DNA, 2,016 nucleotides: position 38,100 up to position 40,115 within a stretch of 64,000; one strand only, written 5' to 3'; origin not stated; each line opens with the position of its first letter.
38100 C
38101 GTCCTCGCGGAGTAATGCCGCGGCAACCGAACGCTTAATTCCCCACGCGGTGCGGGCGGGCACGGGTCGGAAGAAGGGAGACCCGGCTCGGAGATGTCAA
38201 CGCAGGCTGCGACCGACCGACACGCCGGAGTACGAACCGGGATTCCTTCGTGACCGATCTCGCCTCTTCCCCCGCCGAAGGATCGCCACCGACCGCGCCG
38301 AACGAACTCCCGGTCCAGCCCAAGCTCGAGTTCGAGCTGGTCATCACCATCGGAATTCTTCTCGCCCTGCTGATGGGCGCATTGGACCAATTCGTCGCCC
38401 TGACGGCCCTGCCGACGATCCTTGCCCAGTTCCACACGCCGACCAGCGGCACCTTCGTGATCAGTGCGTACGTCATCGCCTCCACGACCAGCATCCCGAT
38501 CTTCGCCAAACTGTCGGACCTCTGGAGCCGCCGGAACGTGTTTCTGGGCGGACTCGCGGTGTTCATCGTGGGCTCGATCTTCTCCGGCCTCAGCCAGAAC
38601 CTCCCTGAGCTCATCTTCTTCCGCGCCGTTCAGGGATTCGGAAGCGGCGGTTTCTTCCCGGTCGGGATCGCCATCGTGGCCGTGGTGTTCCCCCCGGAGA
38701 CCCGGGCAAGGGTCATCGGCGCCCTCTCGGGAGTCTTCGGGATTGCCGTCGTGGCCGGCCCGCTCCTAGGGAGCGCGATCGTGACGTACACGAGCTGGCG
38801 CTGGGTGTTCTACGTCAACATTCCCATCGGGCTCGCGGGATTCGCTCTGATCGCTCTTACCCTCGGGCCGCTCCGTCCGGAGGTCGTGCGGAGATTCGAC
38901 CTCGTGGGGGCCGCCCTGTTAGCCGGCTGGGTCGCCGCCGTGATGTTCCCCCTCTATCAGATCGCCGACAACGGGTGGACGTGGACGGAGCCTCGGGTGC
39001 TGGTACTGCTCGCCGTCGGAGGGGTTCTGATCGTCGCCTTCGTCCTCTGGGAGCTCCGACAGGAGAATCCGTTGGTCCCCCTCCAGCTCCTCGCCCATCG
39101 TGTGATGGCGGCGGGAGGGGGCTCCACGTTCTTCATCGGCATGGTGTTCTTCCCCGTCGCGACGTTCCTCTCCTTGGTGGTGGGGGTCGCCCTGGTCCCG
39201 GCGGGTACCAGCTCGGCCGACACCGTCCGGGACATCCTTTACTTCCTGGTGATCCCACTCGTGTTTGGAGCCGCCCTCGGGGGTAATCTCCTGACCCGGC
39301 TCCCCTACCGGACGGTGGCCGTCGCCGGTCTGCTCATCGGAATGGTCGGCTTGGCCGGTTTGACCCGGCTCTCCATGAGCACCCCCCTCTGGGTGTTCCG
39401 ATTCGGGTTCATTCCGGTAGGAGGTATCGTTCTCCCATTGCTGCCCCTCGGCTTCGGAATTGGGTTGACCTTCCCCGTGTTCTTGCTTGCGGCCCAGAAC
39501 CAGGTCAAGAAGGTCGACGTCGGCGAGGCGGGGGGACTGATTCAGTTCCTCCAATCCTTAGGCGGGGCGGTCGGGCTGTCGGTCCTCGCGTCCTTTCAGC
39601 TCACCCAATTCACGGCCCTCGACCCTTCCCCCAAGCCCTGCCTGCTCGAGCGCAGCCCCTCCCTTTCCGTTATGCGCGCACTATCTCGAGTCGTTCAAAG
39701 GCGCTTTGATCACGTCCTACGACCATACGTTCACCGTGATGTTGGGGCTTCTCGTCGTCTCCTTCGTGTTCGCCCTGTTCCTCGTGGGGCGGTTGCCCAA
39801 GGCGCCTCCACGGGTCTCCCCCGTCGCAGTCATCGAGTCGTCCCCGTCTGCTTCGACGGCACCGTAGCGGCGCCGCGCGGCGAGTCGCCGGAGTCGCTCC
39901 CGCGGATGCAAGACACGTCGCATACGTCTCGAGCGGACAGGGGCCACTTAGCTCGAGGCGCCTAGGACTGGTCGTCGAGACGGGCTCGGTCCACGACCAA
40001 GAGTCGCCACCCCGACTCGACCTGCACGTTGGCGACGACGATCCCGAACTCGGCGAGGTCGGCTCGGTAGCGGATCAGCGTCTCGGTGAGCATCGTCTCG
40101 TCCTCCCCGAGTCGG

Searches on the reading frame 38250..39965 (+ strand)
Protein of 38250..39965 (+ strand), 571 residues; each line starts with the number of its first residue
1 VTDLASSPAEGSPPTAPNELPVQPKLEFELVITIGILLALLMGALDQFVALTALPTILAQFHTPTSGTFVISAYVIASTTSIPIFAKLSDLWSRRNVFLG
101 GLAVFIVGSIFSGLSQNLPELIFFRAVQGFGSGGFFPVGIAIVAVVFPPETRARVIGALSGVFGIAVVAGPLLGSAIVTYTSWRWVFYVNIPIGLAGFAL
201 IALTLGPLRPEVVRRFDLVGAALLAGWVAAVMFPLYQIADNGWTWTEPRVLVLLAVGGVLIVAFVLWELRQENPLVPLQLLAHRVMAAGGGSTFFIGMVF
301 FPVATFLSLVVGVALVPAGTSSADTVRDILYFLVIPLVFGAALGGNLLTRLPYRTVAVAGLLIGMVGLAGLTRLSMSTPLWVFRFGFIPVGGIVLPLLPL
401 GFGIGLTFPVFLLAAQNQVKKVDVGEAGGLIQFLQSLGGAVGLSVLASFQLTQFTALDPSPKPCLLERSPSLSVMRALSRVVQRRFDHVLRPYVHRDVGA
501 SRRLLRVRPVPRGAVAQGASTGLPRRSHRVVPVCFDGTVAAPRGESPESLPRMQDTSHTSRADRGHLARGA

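Call 89: search_protein_families(library=pfam, proteins=[window:38250-39965:+], max_evalue=0.001)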
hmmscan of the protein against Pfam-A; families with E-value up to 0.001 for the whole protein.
window:38250-39965:+ (571 aa): 1 family
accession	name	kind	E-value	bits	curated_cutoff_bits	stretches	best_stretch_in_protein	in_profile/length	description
PF07690.21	MFS_1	-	7.1e-42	144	33.4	1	37-442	2-346/347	Major Facilitator Superfamily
